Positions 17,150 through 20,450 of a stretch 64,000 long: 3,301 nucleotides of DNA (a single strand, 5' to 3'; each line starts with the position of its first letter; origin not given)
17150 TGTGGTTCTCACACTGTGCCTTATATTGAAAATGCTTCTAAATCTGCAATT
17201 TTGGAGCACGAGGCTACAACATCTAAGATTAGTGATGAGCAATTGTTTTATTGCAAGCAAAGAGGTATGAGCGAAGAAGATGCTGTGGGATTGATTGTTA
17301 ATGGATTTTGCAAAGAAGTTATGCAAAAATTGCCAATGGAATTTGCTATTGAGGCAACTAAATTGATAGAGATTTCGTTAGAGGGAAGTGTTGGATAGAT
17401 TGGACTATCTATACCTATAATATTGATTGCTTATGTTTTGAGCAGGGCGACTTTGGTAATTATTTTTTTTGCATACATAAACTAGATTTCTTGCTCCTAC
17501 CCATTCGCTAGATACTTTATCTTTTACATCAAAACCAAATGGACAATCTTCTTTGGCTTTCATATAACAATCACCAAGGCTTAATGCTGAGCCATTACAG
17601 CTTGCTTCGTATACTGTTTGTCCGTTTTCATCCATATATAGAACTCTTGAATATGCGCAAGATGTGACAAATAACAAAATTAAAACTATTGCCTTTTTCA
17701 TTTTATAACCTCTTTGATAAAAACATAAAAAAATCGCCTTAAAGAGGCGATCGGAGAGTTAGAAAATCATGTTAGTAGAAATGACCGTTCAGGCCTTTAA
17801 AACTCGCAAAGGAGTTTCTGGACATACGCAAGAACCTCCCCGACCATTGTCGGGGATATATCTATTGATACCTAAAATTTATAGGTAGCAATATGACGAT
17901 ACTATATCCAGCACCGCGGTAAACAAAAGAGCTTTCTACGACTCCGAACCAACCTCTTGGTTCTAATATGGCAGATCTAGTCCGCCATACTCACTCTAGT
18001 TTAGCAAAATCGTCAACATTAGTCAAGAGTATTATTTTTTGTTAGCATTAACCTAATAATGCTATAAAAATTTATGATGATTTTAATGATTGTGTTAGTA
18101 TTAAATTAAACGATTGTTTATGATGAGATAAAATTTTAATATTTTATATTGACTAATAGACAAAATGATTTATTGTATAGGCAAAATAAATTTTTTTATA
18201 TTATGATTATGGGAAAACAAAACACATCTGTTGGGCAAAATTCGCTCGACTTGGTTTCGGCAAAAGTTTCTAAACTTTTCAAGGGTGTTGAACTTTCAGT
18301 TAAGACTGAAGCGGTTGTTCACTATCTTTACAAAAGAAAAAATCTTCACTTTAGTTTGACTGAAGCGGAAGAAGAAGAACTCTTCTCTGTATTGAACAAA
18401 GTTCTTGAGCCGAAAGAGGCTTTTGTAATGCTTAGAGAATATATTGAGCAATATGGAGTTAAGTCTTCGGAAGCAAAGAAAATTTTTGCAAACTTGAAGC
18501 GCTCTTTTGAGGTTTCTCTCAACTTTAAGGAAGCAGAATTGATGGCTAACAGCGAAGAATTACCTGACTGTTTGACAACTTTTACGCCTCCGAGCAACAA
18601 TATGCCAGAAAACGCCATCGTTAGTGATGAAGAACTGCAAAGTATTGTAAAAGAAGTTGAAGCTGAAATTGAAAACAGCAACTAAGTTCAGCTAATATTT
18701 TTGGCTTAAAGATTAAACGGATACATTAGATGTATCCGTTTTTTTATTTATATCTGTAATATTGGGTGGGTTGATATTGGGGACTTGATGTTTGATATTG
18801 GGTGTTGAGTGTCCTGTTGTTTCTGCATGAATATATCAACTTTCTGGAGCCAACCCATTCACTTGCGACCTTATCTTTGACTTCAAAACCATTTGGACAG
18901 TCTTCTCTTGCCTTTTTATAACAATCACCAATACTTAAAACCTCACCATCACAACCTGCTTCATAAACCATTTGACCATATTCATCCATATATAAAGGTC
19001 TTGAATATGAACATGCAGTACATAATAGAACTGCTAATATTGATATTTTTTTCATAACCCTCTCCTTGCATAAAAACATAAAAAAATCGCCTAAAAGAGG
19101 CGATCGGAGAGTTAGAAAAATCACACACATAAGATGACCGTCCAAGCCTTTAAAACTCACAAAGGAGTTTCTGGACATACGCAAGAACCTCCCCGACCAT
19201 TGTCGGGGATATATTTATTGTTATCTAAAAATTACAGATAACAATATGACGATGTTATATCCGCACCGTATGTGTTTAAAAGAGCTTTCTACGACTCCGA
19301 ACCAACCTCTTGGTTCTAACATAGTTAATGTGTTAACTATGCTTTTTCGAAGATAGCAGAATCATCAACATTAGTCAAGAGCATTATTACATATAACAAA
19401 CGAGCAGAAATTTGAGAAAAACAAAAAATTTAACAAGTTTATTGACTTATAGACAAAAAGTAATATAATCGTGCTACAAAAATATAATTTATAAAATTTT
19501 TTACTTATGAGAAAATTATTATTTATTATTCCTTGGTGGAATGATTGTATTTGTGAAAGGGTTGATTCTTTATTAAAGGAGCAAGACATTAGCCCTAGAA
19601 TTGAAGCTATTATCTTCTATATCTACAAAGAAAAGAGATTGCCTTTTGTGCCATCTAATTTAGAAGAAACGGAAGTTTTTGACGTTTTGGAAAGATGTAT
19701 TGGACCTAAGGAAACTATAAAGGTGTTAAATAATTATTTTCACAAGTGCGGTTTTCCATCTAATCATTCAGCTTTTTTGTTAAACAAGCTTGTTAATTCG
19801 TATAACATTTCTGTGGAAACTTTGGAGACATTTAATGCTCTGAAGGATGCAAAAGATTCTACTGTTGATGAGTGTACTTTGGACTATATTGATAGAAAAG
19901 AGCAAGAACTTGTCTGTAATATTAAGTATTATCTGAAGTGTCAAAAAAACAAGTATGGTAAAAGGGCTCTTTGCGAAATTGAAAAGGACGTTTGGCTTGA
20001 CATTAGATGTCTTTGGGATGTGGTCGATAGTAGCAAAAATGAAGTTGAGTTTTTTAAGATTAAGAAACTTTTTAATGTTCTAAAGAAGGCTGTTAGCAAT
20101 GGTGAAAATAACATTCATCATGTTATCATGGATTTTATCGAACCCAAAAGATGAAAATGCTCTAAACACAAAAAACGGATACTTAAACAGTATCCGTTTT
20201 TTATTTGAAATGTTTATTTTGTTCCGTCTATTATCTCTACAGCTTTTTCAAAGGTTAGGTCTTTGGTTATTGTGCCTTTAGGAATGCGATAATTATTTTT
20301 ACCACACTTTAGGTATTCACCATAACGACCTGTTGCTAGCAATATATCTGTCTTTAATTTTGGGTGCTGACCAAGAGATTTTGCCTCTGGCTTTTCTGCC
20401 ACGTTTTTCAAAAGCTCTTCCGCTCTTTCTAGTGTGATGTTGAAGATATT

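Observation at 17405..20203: Tandem duplication of a complete three-gene module (lipoprotein / leader RNA / divergent ORF / terminator)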

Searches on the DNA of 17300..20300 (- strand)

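Call 7: search_rna_families(source=window, start=17300, end=20300, threshold=evalue, max_evalue=10, show_alignments=3)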
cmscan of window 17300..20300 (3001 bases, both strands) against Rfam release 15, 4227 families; matches with E-value up to 10: 7.
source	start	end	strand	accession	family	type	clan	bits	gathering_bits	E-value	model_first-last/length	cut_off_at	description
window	18648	18753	+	RF00558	L20_leader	Cis-reg; leader;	-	24.5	58.7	0.08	1-127/127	no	Ribosomal protein L20 leader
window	18114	18163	+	RF00331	snoZ169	Gene; snRNA; snoRNA; CD-box;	-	19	55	8.7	1-69/69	no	Small nucleolar RNA Z169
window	20151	20225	+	RF00172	CAESAR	Cis-reg;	-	17.7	45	9.4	1-80/80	no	ctgf/hcs24 CAESAR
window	18176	18256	-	RF00659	mir-365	Gene; miRNA;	-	16.8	62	8.2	1-86/86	no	mir-365 microRNA precursor family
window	18781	18852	+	RF01423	snoR117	Gene; snRNA; snoRNA; CD-box;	-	16.6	42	5.9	1-80/80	no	small nucleolar RNA snoR117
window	18314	18341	-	RF01370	CRISPR-DR57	Gene; CRISPR;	-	16.1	39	6.7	1-37/37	no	CRISPR RNA direct repeat element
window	18256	18320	-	RF00696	mir-203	Gene; miRNA;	-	15.5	65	7.5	1-80/80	no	mir-203 microRNA precursor family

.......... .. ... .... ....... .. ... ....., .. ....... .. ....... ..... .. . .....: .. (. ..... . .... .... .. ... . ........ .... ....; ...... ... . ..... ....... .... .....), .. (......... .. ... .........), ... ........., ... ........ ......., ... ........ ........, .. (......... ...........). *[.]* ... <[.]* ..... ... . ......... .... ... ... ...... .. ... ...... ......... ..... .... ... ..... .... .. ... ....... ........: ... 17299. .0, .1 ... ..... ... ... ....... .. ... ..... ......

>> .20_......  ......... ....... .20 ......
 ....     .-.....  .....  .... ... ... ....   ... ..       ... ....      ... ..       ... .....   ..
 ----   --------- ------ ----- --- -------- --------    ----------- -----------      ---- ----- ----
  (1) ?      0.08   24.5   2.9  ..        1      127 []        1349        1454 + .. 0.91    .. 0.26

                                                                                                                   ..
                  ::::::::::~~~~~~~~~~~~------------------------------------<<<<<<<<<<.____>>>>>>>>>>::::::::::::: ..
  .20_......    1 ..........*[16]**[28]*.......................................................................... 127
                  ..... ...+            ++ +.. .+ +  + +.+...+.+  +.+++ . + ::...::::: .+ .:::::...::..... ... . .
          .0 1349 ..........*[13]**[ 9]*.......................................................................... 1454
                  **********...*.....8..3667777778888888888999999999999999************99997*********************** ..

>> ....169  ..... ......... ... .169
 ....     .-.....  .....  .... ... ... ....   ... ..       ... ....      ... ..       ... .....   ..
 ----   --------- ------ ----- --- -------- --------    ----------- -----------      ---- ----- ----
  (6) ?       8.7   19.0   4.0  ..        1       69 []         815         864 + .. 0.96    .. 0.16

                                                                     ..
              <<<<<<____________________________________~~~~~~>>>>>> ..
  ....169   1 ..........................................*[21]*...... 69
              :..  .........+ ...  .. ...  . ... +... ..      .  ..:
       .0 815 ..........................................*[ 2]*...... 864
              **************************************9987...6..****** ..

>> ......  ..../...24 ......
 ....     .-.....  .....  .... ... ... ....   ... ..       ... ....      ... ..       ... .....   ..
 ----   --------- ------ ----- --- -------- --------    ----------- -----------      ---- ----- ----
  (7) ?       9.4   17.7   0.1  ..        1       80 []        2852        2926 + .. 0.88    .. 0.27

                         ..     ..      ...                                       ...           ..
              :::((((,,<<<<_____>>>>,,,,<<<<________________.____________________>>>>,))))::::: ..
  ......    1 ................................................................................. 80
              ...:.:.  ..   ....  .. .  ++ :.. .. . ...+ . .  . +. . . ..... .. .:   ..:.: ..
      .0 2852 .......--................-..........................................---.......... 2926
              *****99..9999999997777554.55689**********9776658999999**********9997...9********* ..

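Call 33: search_rna_families(source=window, start=17700, end=18010, threshold=evalue, max_evalue=10, show_alignments=2)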
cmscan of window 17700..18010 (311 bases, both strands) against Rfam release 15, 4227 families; matches with E-value up to 10: 2.
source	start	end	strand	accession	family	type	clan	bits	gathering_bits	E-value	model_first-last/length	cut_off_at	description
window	17718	17823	-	RF02362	Yfr10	Gene; sRNA;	-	17.7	43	3.5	1-78/78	no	Cyanobacterial functional RNA 10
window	17824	17886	-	RF00243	traJ_5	Cis-reg;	CL00016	15.2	50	6.7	1-109/109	no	traJ 5' UTR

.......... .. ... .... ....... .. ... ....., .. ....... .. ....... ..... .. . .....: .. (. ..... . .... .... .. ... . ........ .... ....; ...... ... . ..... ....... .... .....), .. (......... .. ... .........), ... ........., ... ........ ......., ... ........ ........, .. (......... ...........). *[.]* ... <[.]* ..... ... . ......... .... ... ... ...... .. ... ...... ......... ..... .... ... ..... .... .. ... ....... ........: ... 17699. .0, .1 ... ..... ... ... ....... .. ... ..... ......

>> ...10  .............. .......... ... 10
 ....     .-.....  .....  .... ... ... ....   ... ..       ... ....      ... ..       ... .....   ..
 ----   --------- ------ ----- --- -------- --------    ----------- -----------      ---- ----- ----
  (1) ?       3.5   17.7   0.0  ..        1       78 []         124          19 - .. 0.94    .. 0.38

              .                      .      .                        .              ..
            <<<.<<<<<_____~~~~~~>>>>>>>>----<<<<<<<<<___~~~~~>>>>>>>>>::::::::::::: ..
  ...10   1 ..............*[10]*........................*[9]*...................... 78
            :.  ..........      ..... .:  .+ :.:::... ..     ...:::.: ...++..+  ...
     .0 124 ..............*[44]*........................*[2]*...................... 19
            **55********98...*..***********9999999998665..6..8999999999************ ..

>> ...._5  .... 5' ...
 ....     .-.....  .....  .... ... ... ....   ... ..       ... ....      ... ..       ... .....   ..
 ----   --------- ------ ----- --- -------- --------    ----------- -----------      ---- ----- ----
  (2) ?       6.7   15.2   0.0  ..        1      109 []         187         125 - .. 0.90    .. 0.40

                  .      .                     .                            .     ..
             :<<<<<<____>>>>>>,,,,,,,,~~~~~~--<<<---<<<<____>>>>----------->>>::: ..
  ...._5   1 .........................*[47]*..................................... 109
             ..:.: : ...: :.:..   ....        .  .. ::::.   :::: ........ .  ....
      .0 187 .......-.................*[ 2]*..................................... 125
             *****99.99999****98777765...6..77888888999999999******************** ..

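Call 38: build_rna_model(alignment_id=A4)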
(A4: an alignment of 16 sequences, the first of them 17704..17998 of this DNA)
Model R1 built from alignment A4 (16 sequences, 314 columns); structure: RNAalifold consensus.
model positions 297; base pairs 72; branch points 5; effective number of sequences 1.46; information 0.59 bits per position. Calibrated on 0.2 Mb of random sequence (short: E-values are rough).
structure used (alignment columns):
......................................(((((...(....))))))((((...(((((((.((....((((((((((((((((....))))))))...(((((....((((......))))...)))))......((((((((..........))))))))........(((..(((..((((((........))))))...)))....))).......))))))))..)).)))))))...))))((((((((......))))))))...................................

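Call 39: search_with_rna_model(model_id=R1, sources=[window, L001, L006, L010, L011, L012, L013, L014, L015, L016, L017, L019, L020, L021, L022, L025, L026, L028, L029, L030, L031, L032, L033, L034, L038, L042, L043, L044, L046, L047, L050, L053, L056, L062, L065, L066, L018], max_evalue=0.01, make_alignment=true)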
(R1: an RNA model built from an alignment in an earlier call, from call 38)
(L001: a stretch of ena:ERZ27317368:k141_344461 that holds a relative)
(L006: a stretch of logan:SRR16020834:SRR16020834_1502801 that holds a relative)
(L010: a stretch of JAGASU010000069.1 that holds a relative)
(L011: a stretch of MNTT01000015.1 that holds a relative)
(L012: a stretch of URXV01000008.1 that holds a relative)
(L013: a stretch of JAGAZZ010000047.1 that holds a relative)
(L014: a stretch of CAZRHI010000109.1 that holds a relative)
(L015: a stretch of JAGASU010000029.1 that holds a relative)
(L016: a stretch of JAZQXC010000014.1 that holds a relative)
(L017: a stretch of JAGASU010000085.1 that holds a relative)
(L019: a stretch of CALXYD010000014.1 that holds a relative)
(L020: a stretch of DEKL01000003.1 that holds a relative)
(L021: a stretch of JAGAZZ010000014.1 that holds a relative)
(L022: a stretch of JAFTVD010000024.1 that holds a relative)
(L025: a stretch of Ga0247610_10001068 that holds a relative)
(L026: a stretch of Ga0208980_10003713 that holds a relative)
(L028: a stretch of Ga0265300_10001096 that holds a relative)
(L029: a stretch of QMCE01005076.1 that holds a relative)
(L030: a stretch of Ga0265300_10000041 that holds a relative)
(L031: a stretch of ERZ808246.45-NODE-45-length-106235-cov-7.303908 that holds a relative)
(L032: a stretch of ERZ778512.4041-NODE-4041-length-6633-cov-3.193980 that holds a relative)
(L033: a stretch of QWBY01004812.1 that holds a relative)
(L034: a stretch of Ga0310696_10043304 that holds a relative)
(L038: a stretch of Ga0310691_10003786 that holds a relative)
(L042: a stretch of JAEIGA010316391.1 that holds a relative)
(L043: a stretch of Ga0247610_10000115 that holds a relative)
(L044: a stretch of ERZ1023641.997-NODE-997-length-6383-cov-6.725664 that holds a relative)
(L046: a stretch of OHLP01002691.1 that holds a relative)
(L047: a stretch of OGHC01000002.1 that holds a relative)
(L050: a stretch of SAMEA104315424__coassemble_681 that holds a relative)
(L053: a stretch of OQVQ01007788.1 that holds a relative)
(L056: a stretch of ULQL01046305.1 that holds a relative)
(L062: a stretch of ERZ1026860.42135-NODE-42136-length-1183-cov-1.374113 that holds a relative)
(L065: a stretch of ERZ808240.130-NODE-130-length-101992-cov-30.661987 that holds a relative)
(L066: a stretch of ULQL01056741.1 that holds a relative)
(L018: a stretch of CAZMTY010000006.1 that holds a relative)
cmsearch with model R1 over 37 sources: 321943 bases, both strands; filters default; matches with E-value up to 0.01: 63.
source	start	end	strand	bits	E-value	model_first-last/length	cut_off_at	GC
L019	1935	2230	-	323.2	2.9e-117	1-297/297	no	0.39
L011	3032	3328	+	318.5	1.7e-115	1-297/297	no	0.42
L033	2672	2968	+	316.4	9.9e-115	1-297/297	no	0.43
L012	4401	4696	+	316.3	1.1e-114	1-297/297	no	0.43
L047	3001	3297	+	314.9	3.6e-114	1-297/297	no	0.42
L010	1401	1691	-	311.5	6.4e-113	1-297/297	no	0.38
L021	6574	6864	+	310.2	2e-112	1-297/297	no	0.4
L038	7035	7328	-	305.2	1.3e-110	1-297/297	no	0.4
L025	118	412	+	304.8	1.9e-110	1-297/297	no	0.41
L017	514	809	-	304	3.6e-110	1-297/297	no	0.43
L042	1757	2054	+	303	8.7e-110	1-297/297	no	0.38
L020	4212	4505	+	302.2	1.7e-109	1-297/297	no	0.4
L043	2696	2990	-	301.5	3.1e-109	1-297/297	no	0.4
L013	4117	4413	-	301.1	4.2e-109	1-297/297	no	0.44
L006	813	1107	+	299.5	1.7e-108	1-297/297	no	0.4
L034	3832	4126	-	296.6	1.9e-107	1-297/297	no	0.4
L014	494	786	-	296.5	2.2e-107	1-297/297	no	0.36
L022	4579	4879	-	294.6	1.1e-106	1-297/297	no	0.37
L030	7575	7868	+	293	4.1e-106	1-297/297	no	0.39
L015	6427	6721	+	292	9.6e-106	1-297/297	no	0.42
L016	5196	5495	+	291.8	1.2e-105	1-297/297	no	0.37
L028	11806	12097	+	287.2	5.8e-104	1-297/297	no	0.4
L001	3912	4206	+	276.6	4.6e-100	1-297/297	no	0.39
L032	1421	1713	-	269.4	2.2e-97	1-297/297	no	0.39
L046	3799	4091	-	180.3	1.6e-64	1-297/297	no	0.45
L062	239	527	+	142.4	1.4e-50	1-297/297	no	0.46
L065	7389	7631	-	137.9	6.6e-49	36-266/297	no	0.46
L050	12254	12568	-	137.7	7.8e-49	1-297/297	no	0.46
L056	6371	6664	-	134.6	1.1e-47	1-297/297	no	0.44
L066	1289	1572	+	130.8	2.8e-46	1-297/297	no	0.39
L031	2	273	+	127.8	3.5e-45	35-297/297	no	0.43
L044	4256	4499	-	126.8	8.2e-45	36-267/297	no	0.48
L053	2758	2938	-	73.6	3.3e-25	140-297/297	5'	0.44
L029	6643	6927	+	68.7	2.2e-23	1-297/297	no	0.37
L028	9870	10115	-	40.6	5e-13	1-297/297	no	0.41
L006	817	1101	-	29.8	5e-09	1-297/297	no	0.4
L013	4130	4408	+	28.3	1.8e-08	1-297/297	no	0.44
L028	11776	12091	-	27.8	2.6e-08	1-297/297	no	0.38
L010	1408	1688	+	26.8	6.1e-08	1-297/297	no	0.39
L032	1434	1720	+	26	1.2e-07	1-297/297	no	0.38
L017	525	804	+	22.1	3.4e-06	1-297/297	no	0.43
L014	499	787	+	22.1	3.4e-06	1-297/297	no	0.37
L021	6577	6857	-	20.2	1.6e-05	1-297/297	no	0.4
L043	2702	2986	+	19.4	3.4e-05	1-297/297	no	0.4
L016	5201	5483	-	19.1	4.3e-05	1-297/297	no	0.38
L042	1762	2056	-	18.7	5.9e-05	1-297/297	no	0.38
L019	1943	2225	+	17.4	0.00018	1-297/297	no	0.39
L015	6432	6715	-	17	0.00025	1-297/297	no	0.43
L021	672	792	-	16.6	0.00037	1-297/297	no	0.31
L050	12256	12562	+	16.2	0.00049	1-297/297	no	0.47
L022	4590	4874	+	16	0.00059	1-297/297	no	0.38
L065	7360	7662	+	15.7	0.00077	1-297/297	no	0.47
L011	3037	3325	-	13.9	0.0036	1-297/297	no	0.43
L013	4409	4510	+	13.8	0.0038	1-297/297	no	0.26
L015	6330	6431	-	13.5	0.0048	1-297/297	no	0.29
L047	3006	3294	-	13.3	0.0059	1-297/297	no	0.43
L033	2677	2965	-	13.2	0.0066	1-297/297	no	0.43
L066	1417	1442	-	13.1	0.0071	140-164/297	no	0.58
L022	4892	4977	-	12.9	0.0082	1-297/297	no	0.26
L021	661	754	+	12.7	0.0097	1-297/297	no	0.33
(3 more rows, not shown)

Alignment A6: 63 matches aligned to the model, 581 columns, each read 5' to 3' on its own strand. Consensus structure (alignment columns), stored with it:
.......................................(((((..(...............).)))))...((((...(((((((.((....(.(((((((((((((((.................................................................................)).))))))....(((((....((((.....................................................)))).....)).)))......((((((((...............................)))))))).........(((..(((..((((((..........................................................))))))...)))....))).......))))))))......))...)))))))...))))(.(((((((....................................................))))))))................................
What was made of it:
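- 17725..17991 (-): Brt-like structured RNA, copy 1 (about 267 nt). Order of elements: 5' hairpin, small hairpin, long closing stem P1, four internal hairpins, terminator. Covariance model R1 scores 271.7 bits (call 39).
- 19078..19343 (-): Brt-like structured RNA, copy 2 (about 266 nt). R1 scores 261 bits (call 39).
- On Brt RNA family (Bartonella regulatory transcripts): Two copies in the window (call 39).
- Model E-values are rough, and noise hits reached about 16 bits in a 640-kb search (call 39).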
